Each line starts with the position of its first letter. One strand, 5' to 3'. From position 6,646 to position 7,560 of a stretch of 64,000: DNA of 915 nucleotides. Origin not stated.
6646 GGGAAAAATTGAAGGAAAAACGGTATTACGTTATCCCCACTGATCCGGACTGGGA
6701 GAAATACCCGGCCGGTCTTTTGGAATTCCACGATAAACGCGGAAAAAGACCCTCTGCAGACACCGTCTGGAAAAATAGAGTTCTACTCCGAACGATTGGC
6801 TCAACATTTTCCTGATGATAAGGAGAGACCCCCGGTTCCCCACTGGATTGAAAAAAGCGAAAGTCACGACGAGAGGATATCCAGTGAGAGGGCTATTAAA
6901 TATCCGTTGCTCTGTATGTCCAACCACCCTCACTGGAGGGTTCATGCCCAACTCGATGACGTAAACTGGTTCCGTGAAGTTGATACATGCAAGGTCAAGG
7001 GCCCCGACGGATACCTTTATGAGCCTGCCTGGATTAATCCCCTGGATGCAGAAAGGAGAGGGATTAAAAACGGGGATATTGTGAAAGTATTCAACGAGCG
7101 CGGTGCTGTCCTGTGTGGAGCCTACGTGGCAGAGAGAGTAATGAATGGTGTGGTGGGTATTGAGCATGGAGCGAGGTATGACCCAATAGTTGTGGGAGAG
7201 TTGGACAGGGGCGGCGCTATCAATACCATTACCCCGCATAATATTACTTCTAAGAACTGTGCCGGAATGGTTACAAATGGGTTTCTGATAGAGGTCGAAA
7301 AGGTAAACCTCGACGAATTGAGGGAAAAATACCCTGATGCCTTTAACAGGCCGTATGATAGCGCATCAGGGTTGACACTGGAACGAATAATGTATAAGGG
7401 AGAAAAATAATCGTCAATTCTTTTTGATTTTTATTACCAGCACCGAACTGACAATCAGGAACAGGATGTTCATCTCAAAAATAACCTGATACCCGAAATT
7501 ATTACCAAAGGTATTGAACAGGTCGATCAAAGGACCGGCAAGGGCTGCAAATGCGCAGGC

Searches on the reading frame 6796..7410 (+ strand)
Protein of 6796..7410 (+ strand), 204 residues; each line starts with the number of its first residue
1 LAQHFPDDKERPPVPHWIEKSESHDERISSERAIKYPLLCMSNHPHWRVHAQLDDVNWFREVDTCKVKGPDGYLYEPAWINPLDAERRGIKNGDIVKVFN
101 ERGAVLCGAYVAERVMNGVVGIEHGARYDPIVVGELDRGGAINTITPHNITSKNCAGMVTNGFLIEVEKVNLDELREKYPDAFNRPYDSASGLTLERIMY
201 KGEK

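Call 50: search_protein_families(library=pfam, proteins=[window:6796-7410:+], max_evalue=0.00001)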
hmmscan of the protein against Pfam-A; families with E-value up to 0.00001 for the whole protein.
window:6796-7410:+ (204 aa): 1 family
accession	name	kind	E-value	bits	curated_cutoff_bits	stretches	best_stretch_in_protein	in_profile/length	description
PF01568.27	Molydop_binding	-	4.1e-19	69.1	26.8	1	41-151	4-98/110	Molydopterin dinucleotide binding domain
